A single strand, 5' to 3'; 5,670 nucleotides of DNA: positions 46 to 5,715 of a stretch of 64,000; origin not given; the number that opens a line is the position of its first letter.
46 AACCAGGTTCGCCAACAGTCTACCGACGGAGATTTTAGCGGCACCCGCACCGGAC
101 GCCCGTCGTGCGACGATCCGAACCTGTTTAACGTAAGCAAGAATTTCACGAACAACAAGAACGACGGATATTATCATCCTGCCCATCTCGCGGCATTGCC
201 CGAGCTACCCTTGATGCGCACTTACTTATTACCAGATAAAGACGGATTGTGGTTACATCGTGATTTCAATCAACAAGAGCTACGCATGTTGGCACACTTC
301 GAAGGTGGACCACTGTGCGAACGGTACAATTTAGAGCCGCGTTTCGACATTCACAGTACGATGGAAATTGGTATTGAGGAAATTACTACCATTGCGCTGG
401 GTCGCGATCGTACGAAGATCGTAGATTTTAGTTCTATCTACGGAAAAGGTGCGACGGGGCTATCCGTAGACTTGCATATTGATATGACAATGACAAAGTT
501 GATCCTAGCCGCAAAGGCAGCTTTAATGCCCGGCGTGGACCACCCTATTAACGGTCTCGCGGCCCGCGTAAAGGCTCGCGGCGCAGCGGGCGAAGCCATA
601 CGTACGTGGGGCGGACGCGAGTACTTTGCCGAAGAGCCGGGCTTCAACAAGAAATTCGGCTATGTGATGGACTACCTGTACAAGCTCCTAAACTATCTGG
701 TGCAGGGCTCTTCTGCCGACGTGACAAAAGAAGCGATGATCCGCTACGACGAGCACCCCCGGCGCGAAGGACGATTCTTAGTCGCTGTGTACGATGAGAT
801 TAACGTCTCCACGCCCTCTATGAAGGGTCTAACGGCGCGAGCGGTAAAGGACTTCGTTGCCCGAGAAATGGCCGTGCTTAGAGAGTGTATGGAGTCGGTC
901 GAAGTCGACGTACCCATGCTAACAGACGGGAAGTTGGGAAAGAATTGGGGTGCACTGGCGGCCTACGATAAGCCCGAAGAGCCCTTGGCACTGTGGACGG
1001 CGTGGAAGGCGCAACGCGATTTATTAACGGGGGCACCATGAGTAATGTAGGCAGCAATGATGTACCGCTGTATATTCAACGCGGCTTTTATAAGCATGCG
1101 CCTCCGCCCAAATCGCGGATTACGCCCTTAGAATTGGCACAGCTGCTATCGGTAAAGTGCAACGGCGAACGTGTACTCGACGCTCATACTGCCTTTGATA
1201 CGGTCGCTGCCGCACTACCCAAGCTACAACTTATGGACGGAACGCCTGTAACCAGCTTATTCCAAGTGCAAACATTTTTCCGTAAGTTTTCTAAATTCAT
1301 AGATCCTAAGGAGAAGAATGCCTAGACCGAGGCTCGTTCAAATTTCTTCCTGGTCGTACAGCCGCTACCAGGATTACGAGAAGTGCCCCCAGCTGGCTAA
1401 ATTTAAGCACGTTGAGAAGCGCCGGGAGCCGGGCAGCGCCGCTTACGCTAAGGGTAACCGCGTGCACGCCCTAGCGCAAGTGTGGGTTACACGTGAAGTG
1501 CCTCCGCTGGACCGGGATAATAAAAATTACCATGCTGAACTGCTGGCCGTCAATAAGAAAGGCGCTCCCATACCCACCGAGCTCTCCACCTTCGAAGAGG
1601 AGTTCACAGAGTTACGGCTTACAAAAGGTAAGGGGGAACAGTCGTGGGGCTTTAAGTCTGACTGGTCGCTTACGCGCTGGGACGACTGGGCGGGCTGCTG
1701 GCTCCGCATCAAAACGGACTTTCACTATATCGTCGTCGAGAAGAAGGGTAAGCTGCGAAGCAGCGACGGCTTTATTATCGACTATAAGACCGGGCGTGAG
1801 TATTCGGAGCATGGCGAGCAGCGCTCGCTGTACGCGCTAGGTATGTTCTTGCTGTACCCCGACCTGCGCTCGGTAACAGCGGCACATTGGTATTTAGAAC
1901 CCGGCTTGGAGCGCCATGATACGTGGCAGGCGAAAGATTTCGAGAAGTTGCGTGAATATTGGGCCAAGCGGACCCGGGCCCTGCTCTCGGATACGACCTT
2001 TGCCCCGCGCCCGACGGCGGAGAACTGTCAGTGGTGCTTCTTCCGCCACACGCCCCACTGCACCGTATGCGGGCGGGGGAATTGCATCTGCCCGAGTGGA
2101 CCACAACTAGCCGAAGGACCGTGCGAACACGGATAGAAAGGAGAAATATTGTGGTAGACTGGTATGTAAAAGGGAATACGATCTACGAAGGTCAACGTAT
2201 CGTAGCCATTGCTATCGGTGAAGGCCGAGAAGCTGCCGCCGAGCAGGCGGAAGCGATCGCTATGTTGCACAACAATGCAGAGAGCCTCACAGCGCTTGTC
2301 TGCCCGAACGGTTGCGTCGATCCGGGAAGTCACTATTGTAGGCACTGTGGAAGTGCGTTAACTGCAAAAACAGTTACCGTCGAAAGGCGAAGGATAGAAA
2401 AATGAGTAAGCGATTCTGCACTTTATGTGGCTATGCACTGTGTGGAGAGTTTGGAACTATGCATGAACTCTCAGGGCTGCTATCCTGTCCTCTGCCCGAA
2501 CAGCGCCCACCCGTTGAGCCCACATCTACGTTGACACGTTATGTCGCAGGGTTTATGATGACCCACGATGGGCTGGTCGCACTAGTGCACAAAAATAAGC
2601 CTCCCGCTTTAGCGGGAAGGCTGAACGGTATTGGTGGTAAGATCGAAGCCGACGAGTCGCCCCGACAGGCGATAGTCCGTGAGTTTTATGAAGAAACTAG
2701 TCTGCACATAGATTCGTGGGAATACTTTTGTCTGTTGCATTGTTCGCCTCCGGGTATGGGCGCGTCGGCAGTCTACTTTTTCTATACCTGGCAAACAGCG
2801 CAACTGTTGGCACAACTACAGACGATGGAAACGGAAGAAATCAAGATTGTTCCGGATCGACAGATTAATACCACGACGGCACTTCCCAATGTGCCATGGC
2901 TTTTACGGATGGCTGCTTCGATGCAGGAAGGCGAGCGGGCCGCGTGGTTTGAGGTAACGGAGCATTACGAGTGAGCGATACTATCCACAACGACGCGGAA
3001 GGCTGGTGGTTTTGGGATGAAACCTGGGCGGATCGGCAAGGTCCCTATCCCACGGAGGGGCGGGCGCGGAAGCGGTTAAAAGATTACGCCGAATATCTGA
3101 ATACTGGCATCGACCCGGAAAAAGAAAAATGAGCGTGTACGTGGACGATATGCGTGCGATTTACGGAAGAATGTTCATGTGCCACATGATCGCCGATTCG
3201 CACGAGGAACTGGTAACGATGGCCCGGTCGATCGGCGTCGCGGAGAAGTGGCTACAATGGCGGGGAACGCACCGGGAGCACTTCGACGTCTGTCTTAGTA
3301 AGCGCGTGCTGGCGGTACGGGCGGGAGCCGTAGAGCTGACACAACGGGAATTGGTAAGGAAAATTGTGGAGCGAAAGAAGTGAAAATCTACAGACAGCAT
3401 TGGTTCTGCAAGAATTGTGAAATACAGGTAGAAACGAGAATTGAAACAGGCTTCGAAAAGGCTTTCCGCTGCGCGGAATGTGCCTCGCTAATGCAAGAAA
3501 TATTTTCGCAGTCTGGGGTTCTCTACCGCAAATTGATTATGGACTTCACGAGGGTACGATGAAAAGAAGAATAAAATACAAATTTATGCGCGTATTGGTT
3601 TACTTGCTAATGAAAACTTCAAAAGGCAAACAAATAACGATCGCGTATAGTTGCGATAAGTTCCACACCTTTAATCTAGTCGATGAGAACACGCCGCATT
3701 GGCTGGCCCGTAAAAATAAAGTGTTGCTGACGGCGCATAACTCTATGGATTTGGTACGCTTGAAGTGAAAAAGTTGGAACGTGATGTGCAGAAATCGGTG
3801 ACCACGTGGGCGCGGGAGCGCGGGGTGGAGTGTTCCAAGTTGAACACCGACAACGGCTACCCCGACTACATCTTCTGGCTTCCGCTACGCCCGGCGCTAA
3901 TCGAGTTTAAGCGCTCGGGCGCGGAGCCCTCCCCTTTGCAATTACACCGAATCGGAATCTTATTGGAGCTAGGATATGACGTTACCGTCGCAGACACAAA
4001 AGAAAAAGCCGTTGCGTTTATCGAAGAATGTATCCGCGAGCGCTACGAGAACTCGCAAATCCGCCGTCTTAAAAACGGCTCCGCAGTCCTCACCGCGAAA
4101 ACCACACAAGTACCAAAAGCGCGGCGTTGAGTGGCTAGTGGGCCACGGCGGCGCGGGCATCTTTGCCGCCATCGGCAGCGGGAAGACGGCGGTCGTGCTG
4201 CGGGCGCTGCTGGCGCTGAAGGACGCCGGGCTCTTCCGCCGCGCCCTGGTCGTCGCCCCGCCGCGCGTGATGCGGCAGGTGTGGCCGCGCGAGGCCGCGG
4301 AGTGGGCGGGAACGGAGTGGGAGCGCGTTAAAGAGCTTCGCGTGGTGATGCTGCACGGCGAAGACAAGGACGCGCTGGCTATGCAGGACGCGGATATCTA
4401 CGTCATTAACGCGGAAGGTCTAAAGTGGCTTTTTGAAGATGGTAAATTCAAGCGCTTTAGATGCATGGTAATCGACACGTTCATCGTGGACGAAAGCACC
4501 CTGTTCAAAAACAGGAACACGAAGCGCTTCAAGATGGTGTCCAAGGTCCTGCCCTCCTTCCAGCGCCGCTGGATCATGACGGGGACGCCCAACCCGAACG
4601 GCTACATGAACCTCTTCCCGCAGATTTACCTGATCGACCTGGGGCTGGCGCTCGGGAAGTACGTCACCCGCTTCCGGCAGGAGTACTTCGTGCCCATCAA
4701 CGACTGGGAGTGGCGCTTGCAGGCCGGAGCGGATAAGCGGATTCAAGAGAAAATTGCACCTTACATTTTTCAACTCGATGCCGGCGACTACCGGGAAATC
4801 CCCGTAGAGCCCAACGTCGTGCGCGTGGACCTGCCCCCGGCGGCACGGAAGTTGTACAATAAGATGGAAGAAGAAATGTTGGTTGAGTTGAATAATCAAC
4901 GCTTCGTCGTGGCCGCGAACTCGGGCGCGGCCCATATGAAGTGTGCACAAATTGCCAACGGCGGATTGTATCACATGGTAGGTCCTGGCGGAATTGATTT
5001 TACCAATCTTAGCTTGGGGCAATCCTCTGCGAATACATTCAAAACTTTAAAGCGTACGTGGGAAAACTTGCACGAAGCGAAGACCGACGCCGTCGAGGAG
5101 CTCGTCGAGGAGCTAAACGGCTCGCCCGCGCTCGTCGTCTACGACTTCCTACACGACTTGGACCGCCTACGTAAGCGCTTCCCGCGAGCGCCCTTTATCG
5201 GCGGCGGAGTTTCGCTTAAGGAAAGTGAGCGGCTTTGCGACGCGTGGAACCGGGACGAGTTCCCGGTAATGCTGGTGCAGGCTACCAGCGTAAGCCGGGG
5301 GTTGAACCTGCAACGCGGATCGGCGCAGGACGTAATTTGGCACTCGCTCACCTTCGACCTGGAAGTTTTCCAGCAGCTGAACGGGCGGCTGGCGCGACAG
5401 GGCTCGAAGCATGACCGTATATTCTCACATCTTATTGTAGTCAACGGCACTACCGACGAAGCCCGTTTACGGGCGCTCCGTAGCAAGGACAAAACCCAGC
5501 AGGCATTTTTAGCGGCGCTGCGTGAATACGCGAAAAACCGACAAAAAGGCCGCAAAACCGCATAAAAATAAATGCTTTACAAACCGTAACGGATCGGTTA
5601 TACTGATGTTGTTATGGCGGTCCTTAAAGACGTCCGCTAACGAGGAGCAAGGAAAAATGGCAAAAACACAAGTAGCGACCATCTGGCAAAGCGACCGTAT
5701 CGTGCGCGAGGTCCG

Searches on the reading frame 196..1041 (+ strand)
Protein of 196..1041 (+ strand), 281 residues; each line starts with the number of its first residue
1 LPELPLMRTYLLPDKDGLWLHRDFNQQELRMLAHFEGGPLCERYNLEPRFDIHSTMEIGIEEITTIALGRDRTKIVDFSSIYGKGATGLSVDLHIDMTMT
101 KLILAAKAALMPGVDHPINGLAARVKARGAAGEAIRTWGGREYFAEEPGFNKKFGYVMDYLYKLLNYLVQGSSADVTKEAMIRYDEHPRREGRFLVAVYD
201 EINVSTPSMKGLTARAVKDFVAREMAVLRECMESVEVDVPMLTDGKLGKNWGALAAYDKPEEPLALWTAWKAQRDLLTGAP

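Call 64: search_protein_families(library=pfam, proteins=[window:196-1041:+], max_evalue=0.001)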
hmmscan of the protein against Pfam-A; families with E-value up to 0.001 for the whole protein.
window:196-1041:+ (281 aa): 1 family
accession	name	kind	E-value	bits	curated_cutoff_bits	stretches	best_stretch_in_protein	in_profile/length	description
PF00476.26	DNA_pol_A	-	4e-28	98.9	34.3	1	7-252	141-380/381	DNA polymerase family A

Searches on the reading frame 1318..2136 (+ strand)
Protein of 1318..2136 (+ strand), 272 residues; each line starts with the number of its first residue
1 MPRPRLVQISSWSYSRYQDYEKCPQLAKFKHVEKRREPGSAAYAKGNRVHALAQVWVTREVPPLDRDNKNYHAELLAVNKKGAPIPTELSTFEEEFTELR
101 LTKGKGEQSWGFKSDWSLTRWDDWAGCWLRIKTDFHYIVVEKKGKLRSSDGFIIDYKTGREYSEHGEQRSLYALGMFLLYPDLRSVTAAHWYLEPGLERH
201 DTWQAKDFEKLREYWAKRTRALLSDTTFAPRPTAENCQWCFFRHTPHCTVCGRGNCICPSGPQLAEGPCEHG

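Call 64: search_protein_families(library=pfam, proteins=[window:1318-2136:+], max_evalue=0.001)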
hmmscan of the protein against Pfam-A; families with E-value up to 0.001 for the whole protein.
window:1318-2136:+ (272 aa): 1 family
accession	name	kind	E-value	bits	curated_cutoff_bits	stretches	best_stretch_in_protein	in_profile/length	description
PF12705.13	PDDEXK_1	-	1.8e-14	54.7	22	1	11-244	1-244/247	PD-(D/E)XK nuclease superfamily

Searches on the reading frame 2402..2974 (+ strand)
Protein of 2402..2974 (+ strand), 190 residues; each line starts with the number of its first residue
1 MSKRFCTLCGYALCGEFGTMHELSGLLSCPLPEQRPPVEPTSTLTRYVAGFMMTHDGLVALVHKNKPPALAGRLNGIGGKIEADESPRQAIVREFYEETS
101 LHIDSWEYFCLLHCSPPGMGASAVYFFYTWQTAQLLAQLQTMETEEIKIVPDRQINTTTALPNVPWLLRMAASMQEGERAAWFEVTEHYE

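Call 96: search_protein_families(library=pfam, proteins=[window:2402-2974:+], max_evalue=0.001)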
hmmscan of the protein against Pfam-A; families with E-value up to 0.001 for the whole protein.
window:2402-2974:+ (190 aa): 1 family
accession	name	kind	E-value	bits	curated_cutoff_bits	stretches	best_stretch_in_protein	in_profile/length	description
PF00293.34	NUDIX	-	2e-09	38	21.1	1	48-155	6-118/134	NUDIX domain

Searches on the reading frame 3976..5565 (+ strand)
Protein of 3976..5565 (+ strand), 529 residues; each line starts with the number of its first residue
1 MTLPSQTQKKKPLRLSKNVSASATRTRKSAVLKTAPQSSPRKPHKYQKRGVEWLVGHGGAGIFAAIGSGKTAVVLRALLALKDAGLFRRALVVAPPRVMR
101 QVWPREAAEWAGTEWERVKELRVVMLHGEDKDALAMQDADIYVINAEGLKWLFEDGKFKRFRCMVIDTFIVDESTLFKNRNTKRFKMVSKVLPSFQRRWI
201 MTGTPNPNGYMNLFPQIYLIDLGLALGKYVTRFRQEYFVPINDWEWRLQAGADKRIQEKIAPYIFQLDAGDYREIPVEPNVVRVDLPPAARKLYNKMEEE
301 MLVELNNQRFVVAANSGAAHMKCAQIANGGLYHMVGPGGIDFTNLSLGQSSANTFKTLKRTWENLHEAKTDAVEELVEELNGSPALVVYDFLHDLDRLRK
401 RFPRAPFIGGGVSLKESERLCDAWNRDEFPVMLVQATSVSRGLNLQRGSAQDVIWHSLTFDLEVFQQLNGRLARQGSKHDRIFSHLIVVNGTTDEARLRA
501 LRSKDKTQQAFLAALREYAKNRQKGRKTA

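Call 64: search_protein_families(library=pfam, proteins=[window:3976-5565:+], max_evalue=0.001)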
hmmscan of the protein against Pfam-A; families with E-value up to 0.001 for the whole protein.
window:3976-5565:+ (529 aa): 4 families
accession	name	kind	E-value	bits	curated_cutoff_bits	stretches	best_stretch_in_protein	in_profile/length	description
PF00176.29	SNF2-rel_dom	-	1.2e-17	64.4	24.9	1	46-310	1-266/290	SNF2-related domain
PF00271.37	Helicase_C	-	1.3e-06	29.1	23.5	1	369-476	2-110/110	Helicase conserved C-terminal domain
PF00270.35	DEAD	-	4.8e-06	26.8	26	1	62-206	19-161/167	DEAD/DEAH box helicase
PF04851.21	ResIII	-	6.5e-06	26.6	22.5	1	43-205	4-162/164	Type III restriction enzyme, res subunit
